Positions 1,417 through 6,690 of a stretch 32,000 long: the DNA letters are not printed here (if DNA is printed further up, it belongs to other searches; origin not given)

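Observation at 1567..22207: Two tandem minor-pilin + giant PilY1 modules with a separating terminator, next to a sigma-54 two-component pair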

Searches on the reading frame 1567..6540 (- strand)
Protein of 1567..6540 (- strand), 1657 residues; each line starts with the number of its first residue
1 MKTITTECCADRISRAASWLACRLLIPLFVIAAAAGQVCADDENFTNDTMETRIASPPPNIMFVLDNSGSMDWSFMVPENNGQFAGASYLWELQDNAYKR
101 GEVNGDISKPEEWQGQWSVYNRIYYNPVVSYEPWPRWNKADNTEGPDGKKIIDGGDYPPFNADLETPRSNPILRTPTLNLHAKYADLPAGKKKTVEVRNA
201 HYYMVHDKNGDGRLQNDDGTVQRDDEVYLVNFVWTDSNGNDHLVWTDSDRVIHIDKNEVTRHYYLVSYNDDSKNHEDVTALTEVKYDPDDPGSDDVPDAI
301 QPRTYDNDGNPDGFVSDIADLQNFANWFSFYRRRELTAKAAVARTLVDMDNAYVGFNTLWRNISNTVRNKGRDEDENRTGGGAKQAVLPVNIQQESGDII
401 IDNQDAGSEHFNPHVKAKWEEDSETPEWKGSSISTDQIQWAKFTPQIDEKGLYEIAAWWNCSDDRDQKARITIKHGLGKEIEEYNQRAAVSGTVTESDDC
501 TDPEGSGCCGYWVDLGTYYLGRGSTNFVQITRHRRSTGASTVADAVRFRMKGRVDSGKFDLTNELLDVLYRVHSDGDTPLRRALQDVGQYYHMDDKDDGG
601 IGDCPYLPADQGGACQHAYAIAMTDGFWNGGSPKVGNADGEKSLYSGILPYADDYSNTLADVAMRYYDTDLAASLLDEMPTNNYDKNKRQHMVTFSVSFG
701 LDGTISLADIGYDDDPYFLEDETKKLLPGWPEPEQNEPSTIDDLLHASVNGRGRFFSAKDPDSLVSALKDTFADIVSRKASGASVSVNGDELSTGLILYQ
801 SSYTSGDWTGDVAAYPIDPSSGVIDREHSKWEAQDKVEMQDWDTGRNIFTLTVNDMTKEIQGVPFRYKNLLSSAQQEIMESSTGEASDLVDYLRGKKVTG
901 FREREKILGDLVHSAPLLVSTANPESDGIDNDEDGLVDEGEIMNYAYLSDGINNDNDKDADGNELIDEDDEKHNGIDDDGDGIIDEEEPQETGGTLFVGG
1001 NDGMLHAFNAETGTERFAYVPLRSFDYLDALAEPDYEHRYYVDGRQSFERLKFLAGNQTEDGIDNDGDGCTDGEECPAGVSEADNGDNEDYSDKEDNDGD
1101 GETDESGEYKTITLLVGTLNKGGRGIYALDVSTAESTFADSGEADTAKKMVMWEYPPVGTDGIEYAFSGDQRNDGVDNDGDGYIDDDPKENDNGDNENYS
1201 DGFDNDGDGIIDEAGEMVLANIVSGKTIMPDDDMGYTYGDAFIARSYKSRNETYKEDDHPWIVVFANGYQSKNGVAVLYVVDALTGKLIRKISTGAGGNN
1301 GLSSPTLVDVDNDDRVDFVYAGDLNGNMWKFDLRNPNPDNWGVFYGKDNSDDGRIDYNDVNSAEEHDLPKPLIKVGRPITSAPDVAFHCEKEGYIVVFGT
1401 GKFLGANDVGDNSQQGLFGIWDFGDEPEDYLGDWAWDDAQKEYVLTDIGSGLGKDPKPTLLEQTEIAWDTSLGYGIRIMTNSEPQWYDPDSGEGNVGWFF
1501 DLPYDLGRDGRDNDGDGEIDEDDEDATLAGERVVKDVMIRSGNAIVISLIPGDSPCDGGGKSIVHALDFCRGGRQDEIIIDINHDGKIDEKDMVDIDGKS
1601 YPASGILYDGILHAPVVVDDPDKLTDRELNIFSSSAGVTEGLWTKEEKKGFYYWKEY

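Call 6: search_protein_families(library=pfam, proteins=[window:1567-6540:-], max_evalue=0.01)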
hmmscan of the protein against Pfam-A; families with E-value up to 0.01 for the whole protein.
window:1567-6540:- (1657 aa): 3 families
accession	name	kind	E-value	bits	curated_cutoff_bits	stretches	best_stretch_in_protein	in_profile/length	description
PF05567.17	T4P_PilY1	-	7.6e-40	137.5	28.1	1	1256-1422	196-374/411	PilY1 beta-propeller domain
PF25275.1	Golvesin_C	-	2.4e-14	54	31.6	2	510-549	93-131/132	Golvesin C-terminal domain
PF13360.13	PQQ_2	-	0.0097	16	27.6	0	992-1017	32-57/233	Outer membrane protein assembly factor BamB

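Call 8: search_protein_families(library=ncbifam, proteins=[window:1567-6540:-], max_evalue=0.01)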
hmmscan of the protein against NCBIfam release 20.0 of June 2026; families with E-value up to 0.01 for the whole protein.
window:1567-6540:- (1657 aa): 1 family
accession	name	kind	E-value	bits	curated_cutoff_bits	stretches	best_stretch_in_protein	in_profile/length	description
NF040838.1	T4_PilC_Neiss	equivalog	6.3e-25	87.4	350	2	1265-1343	680-763/1037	PilC family type IV pilus tip adhesin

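Call 16: search_solved_structures(query=window:1567-6540:-, max_evalue=1)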
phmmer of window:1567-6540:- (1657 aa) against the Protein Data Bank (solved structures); distinct sequences matched with E-value up to 1: 4.
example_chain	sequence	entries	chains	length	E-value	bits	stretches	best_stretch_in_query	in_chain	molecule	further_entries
3hx6_A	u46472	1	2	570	3e-39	137.5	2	1258-1607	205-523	Type 4 fimbrial biogenesis protein PilY1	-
6tjd_A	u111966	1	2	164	9.2e-06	26.5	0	993-1021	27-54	Cake4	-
6tjc_A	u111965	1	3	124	0.00057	20.6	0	993-1021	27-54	Cake3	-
6tjb_A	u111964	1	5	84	0.08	13.4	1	993-1022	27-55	Cake2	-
